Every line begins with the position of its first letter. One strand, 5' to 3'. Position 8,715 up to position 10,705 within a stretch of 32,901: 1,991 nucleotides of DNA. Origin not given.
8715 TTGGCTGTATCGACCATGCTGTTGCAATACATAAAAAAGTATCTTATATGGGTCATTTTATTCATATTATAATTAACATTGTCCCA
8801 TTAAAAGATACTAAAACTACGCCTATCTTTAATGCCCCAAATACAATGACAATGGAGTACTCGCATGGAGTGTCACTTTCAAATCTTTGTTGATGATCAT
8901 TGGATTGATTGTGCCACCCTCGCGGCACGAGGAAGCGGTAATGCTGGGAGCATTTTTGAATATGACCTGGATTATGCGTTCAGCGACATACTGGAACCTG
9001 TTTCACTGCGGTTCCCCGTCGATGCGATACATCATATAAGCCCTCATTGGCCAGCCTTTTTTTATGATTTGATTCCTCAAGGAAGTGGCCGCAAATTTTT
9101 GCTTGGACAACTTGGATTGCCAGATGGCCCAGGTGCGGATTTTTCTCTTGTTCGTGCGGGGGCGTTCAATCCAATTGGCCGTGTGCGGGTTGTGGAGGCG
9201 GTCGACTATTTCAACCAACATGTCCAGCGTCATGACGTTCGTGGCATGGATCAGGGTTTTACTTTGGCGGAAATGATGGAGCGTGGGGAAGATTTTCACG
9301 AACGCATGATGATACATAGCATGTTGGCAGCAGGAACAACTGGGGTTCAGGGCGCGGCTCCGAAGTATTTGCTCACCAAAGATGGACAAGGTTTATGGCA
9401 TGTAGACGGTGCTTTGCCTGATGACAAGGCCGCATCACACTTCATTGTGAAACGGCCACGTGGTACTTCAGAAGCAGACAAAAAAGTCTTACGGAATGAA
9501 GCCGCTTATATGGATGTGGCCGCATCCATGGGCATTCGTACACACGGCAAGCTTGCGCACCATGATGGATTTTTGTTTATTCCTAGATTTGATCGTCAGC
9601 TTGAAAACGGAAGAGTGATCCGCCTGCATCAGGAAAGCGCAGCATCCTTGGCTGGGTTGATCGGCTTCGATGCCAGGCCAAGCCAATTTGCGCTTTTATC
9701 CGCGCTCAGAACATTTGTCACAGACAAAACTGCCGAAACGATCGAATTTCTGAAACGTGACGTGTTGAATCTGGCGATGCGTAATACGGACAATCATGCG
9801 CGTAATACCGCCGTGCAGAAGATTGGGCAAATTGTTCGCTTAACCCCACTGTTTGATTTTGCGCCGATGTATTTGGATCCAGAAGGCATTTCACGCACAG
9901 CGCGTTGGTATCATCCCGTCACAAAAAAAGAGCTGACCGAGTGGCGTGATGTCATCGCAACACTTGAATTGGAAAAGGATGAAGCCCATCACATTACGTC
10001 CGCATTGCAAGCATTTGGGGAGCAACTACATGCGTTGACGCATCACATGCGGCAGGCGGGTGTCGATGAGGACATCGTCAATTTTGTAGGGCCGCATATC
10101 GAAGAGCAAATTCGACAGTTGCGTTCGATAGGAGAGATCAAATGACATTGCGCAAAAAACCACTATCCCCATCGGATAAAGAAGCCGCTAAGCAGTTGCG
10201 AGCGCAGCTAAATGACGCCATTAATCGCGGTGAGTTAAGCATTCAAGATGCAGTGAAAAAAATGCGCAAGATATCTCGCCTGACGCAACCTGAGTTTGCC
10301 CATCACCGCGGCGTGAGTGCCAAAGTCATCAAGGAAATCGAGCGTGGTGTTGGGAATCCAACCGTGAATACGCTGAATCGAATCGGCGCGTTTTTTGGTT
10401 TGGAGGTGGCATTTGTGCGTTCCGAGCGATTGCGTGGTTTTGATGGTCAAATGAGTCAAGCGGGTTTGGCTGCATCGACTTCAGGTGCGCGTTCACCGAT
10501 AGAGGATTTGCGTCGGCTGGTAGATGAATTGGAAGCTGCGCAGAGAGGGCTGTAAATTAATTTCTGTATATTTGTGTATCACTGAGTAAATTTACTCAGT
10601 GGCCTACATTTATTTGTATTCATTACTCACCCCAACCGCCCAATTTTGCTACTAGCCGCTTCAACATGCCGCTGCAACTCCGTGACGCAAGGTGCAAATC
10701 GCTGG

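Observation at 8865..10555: Reverse-order HipA-like module: kinase first, XRE-HTH second, translationally coupled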

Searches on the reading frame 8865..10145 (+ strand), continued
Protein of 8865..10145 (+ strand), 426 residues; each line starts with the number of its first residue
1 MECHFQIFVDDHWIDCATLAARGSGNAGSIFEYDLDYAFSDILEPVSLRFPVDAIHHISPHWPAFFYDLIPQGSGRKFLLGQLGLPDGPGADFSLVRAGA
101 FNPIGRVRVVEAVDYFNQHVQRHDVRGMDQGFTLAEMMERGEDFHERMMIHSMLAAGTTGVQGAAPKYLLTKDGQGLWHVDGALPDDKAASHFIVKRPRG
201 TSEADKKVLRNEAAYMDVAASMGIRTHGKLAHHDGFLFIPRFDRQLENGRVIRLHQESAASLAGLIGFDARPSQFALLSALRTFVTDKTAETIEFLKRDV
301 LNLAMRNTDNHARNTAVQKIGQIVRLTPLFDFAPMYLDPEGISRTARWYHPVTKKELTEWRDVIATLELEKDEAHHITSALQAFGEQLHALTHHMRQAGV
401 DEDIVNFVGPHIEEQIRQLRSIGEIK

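Call 95: get_annotated_region(hit=H50, flank=1500)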
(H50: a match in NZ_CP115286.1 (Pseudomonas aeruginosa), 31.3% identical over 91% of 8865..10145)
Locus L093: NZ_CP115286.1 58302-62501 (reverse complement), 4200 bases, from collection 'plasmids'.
description: Pseudomonas aeruginosa strain F007 plasmid pF007, complete sequence
organism: Pseudomonas aeruginosa (NCBI taxid 287)
taxonomy: Bacteria; Pseudomonadota; Gammaproteobacteria; Pseudomonadales; Pseudomonadaceae; Pseudomonas; Pseudomonas aeruginosa
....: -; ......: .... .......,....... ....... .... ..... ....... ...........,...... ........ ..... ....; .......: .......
typing (MOB-suite, as given by PLSDB): non-mobilizable
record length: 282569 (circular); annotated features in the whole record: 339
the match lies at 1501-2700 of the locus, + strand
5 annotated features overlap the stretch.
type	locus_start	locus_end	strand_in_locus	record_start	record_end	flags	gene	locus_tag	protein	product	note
CDS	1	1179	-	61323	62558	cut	-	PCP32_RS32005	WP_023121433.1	hypothetical protein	-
CDS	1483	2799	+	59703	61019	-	-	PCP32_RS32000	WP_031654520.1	HipA domain-containing protein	-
CDS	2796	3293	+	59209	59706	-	-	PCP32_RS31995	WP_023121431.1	helix-turn-helix transcriptional regulator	-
CDS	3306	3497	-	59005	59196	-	-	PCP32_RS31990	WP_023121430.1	hypothetical protein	-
CDS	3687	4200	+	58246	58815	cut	-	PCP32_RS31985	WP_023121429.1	hypothetical protein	-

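Call 96: search_protein_families(library=pfam, proteins=[L092:2832-3305:+, L093:2796-3293:+, L091:2841-3119:+, L088:3786-4061:+, L086:1819-2070:+], max_evalue=0.01)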
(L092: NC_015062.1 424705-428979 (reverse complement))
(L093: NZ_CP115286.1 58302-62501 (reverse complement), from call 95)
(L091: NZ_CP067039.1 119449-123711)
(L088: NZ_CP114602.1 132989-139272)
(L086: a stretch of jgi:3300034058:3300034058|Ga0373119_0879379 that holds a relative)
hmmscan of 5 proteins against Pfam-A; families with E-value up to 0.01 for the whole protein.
L092:2832-3305:+ (157 aa): 2 families
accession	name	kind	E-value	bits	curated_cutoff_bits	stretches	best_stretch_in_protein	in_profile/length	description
PF01381.28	HTH_3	-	4.4e-05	23.9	23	1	87-138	1-51/55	Helix-turn-helix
PF13560.12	HTH_31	-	0.00078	20.1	27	1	84-138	3-57/64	Helix-turn-helix domain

L093:2796-3293:+ (165 aa): 3 families
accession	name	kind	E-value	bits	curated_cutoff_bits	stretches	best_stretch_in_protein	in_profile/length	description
PF01381.28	HTH_3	-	1.6e-08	34.9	23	1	40-83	9-52/55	Helix-turn-helix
PF13560.12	HTH_31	-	8e-07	29.7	27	1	28-81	3-56/64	Helix-turn-helix domain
PF12844.13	HTH_19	-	0.00023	21.5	30.2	1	39-91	11-63/64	Helix-turn-helix domain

L091:2841-3119:+ (92 aa): 4 families
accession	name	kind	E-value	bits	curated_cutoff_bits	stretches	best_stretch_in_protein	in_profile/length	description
PF01381.28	HTH_3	-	6.7e-11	42.5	23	1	36-85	3-52/55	Helix-turn-helix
PF12844.13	HTH_19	-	3.3e-07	30.5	30.2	1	36-83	6-53/64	Helix-turn-helix domain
PF13560.12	HTH_31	-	1.5e-05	25.6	27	1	37-84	9-57/64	Helix-turn-helix domain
PF20432.4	Xre-like-HTH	-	0.007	17.1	25.8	0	32-69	13-52/63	Antitoxin Xre-like helix-turn-helix domain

L088:3786-4061:+ (91 aa): 4 families
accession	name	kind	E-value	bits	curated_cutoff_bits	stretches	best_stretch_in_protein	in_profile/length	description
PF01381.28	HTH_3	-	6.7e-08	32.9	23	1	37-87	2-52/55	Helix-turn-helix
PF12844.13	HTH_19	-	5.1e-05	23.5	30.2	1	39-85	7-53/64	Helix-turn-helix domain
PF13443.12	HTH_26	-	0.0004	21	22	1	42-87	8-54/63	Cro/C1-type HTH DNA-binding domain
PF13413.12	HTH_25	-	0.0004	20.6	24.6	1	39-67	5-33/62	Helix-turn-helix domain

L086:1819-2070:+ (83 aa): 1 family
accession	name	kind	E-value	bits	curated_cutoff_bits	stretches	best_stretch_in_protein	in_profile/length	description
PF01381.28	HTH_3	-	0.0004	20.8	23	1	27-76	1-51/55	Helix-turn-helix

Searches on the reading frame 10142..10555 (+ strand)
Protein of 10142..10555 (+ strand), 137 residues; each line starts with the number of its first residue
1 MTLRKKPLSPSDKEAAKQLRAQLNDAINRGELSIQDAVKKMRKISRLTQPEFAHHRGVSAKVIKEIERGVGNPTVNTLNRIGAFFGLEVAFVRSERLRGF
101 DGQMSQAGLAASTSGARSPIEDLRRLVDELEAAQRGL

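Call 4: search_protein_families(library=pfam, proteins=[window:10142-10555:+], max_evalue=0.01)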
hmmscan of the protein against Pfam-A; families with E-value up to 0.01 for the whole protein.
window:10142-10555:+ (137 aa): 3 families
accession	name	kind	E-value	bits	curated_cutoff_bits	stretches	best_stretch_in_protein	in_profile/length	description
PF01381.28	HTH_3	-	4.5e-05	23.8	23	1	38-90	1-53/55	Helix-turn-helix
PF12844.13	HTH_19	-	0.00049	20.4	30.2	1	38-87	4-53/64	Helix-turn-helix domain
PF13560.12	HTH_31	-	0.00059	20.5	27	1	39-89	7-58/64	Helix-turn-helix domain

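Call 6: search_protein_families(library=ncbifam, proteins=[window:10142-10555:+], max_evalue=0.01)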
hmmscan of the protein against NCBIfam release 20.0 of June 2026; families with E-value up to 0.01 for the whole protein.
window:10142-10555:+ (137 aa): 8 families
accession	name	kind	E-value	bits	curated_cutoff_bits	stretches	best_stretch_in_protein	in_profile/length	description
TIGR03070.1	couple_hipB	subfamily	6.6e-12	45.2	71.65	1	35-88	4-57/58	type II toxin-antitoxin system Y4mF family antitoxin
NF041951.1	phage_RstR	subfamily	7.7e-08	32.6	80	1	33-86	2-55/108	RstR family transcriptional repressor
NF006015.0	PRK08154.1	subfamily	5.3e-06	25.8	204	1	14-91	11-88/314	anaerobic benzoate catabolism transcriptional regulator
TIGR00270.2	TIGR00270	equivalog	0.00025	20.9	110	1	35-89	77-131/159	multiprotein bridging factor aMBF1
NF038139.1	Reg_Aceta_RamB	equivalog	0.00055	18.7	700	1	38-95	7-64/465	acetate metabolism transcriptional regulator RamB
TIGR03830.1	CxxCG_CxxCG_HTH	subfamily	0.00088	19.1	61.8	1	12-74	43-106/127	type II TA system antitoxin MqsA family protein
NF041575.1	antitoxPezA_Strep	equivalog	0.0018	18.2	290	1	34-86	2-54/158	type II toxin-antitoxin system antitoxin PezA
NF007408.0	PRK09943.1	equivalog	0.0075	15.8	211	1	31-95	5-69/185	HTH-type transcriptional regulator PuuR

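Call 23: search_solved_structures(query=window:10142-10555:+, max_evalue=1, show_alignments=2)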
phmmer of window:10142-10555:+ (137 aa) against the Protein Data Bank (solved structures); distinct sequences matched with E-value up to 1: 25.
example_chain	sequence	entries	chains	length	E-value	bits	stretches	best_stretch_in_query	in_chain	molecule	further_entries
9sf2_A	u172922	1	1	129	2.5e-06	31.2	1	38-94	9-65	Transcriptional regulator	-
1y9q_A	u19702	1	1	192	0.0077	19.9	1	33-91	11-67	transcriptional regulator, HTH_3 family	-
8ezt_A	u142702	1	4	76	0.012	19.2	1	35-91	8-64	HipB(Lp)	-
8tac_A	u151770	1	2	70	0.013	19.1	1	35-87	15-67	DBP48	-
1b0n_A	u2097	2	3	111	0.038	17.7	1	36-106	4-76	PROTEIN (SINR PROTEIN) | HTH-TYPE TRANSCRIPTIONAL REGULATOR SINR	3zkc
6jq1_A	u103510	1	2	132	0.083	16.6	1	33-89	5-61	Transcriptional regulator, XRE family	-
4yba_A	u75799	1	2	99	0.092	16.4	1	37-86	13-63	Regulatory protein C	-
9k3w_A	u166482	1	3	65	0.12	16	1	36-91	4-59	Transcriptional regulator, PbsX family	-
3fya_A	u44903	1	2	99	0.23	15.1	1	35-91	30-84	Regulatory protein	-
5tn0_A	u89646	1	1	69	0.31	14.7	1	36-92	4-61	HTH-type transcriptional regulator SinR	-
3qq6_A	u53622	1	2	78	0.33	14.6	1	35-92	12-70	HTH-type transcriptional regulator sinR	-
4f8d_A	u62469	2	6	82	0.4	14.4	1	35-91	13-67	Regulatory protein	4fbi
4ia8_A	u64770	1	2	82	0.55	13.9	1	35-91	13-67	Regulatory protein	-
2b5a_A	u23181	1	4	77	0.61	13.8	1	37-87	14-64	C.BclI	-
8c8i_D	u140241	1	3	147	0.62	13.7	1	37-88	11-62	Orf20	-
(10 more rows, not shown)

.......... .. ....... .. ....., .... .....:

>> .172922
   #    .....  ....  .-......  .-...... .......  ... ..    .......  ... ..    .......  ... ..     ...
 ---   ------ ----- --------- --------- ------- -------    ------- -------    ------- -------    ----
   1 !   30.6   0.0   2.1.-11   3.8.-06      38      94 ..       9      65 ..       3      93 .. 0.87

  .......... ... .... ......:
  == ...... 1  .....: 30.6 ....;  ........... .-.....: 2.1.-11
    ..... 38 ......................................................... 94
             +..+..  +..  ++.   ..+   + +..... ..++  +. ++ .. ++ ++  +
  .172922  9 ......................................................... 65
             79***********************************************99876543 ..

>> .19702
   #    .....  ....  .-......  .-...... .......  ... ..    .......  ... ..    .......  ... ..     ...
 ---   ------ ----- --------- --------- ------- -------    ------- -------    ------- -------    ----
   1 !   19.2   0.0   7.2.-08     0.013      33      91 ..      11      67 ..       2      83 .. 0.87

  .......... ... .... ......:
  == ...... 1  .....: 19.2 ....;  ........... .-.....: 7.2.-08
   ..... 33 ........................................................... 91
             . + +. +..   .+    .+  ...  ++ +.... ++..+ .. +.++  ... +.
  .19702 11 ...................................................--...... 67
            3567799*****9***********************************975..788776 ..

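Call 38: find_homologous_proteins(query=window:10142-10555:+, max_evalue=0.001)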
Query window:10142-10555:+ (137 aa): 209 proteins with E <= 0.001 among 283 candidates; the best 120 are listed.
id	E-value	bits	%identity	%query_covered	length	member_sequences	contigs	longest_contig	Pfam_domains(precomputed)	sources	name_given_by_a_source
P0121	6.1e-80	283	100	100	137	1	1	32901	-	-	-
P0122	2.9e-56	207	81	98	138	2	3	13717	PF01381.29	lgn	-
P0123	7.5e-48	180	75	89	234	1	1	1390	-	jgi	jgi:transcriptional regulator with XRE-family HTH domain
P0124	1.5e-42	163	68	89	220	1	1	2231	-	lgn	-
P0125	1.7e-42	163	64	99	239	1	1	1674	PF01381.29,PF13560.13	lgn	-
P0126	6.6e-42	161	69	96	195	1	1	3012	PF01381.29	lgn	-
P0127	5.9e-40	154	63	96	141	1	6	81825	-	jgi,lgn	jgi:transcriptional regulator with XRE-family HTH domain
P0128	6.6e-40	154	64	96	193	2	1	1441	PF01381.29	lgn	-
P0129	6.9e-40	154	64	90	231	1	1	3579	PF01381.29,PF13560.13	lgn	-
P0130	1.4e-39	153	63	92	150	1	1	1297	PF01381.29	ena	-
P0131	1.3e-38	150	74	72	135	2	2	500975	-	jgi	jgi:transcriptional regulator with XRE-family HTH domain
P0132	5.0e-38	148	61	96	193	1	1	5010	-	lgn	-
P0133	6.4e-37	145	63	93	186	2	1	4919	PF01381.29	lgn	-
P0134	1.1e-36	144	76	71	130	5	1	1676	PF01381.29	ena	-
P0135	2.2e-36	143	62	89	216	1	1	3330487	PF12844.14,PF01381.29,PF13560.13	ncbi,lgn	-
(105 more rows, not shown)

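Call 52: predict_structure(alignment_id=A3)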
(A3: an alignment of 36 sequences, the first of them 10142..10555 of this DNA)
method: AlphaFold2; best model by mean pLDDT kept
length: 137 residues; sequences in the alignment: 36
mean_pLDDT: 82.2   pTM: 0.59
mean pLDDT of the five models: 82.2, 77.7, 77.5, 75.1, 72.2
residues with pLDDT >= 90: 64; 70-90: 43; 50-70: 24; < 50: 6
segments of 3 or more residues with pLDDT < 50: none
pLDDT, mean of each block of 10 residues (from residue 1): 58 83 89 93 93 95 95 93 91 80 54 55 86 84
secondary structure, 60 per line:
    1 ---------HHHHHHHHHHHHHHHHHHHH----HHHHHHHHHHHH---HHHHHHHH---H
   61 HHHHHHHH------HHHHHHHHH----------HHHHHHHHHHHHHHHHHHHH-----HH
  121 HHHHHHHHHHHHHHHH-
elements in order: H10-29 H34-45 H49-56 H60-68 H75-83 H94-113 H119-136

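Call 54: search_protein_families(library=padloc, proteins=[window:10142-10555:+], max_evalue=0.01)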
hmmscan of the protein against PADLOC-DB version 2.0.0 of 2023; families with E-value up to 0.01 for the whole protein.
window:10142-10555:+ (137 aa): 14 families
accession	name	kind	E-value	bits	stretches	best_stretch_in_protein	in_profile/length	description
PDLC02926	HTH_VI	-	9.4e-11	39.8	1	34-89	2-57/92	-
PDLC03952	RmrA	-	2.5e-06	24.6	1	27-100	16-89/395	-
PDLC04142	capH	-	2.8e-06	26.3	1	34-91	7-64/103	capH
PDLC03949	RmrA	-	1.7e-05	21.9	1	41-97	10-66/363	-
PDLC03665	Control_protein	-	5.4e-05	21.4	1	31-88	6-64/77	control protein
PDLC03954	RmrA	-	0.00012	19.1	1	38-95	15-72/380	-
PDLC03951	RmrA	-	0.00046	17.3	1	38-94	13-69/400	-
PDLC03669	Control_protein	-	0.00072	17.8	1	37-82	13-58/96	control protein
PDLC03953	RmrA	-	0.0017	15.7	1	37-93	9-65/373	-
PDLC03955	RmrA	-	0.0021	15.4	1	37-95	24-82/371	-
PDLC04775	PDC-M69A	-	0.0025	16.3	1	38-89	12-63/113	-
PDLC03945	RmrA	-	0.003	14.8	1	37-97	6-66/394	-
PDLC03946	RmrA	-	0.0045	13.8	1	39-98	8-67/357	-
PDLC03947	RmrA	-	0.0055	13.6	1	28-92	6-70/383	-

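Call 59: fold_search(model_id=the predicted structure, library=pdb)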
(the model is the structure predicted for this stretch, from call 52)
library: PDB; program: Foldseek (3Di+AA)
matches with E <= 10: 538; with E <= 0.001: 0
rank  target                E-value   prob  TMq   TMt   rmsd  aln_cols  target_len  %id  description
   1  1b0n_A                4.1e-03  1.00  0.39  0.50  16.2       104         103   23  SINR PROTEIN/SINI PROTEIN COMPLEX (released 1999-01-13)
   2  8ezt_A                6.4e-03  1.00  0.40  0.74   1.9        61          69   31  Crystal structure of HipB(Lp) from Legionella pneumophila (released 2023-09-27)
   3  8ezt_B                1.4e-02  1.00  0.40  0.73   1.9        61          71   31  Crystal structure of HipB(Lp) from Legionella pneumophila (released 2023-09-27)
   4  4pu7_A                1.6e-02  1.00  0.37  0.65   3.0        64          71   26  Shewanella oneidensis Toxin Antitoxin System Antitoxin Protein HipB Resolution 1.85 (released 2014-08-06)
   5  8ezt_C                1.7e-02  1.00  0.39  0.73   2.1        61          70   31  Crystal structure of HipB(Lp) from Legionella pneumophila (released 2023-09-27)
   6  4pu7_B                2.0e-02  1.00  0.37  0.72   2.6        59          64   25  Shewanella oneidensis Toxin Antitoxin System Antitoxin Protein HipB Resolution 1.85 (released 2014-08-06)
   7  9sf2_A                2.0e-02  1.00  0.36  0.40  17.3       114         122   24  Phage Phi106 repressor in complex with AimX (released 2026-01-14)
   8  9a7f_A                2.5e-02  1.00  0.37  0.38  12.0       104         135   26  Integrative model of RGHR-DLDH1 by crosslinking MS and deep learning (released 2024-09-18)
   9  4pu3_C                2.8e-02  1.00  0.37  0.66   3.4        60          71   25  Shewanella oneidensis MR-1 Toxin Antitoxin System HipA, HipB and its operator DNA complex (space group P212121) (released 2014-08-06)
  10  4pu4_D                2.8e-02  1.00  0.37  0.61   2.7        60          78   25  Shewanella oneidensis MR-1 Toxin Antitoxin System HipA, HipB and its operator DNA complex (space group P21) (released 2014-08-06)
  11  1y9q                  3.1e-02  1.00  0.37  0.29   1.8        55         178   33  Crystal Structure of HTH_3 family Transcriptional Regulator from Vibrio cholerae (released 2005-01-04)
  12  4yba_A                3.5e-02  1.00  0.36  0.61   5.8        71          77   28  The structure of the C.Kpn2I controller protein (released 2016-03-02)
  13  9u9g_A                3.7e-02  1.00  0.33  0.55  11.0        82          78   24  Crystal structure of antitoxin HipB from Pseudomonas fluorescens 2P24 (released 2026-04-01)
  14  8tac_A                3.9e-02  1.00  0.37  0.71  11.7        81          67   28  Designed DNA binding protein (released 2024-08-28)
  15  9u9g_B                3.9e-02  1.00  0.33  0.55  11.1        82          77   22  Crystal structure of antitoxin HipB from Pseudomonas fluorescens 2P24 (released 2026-04-01)
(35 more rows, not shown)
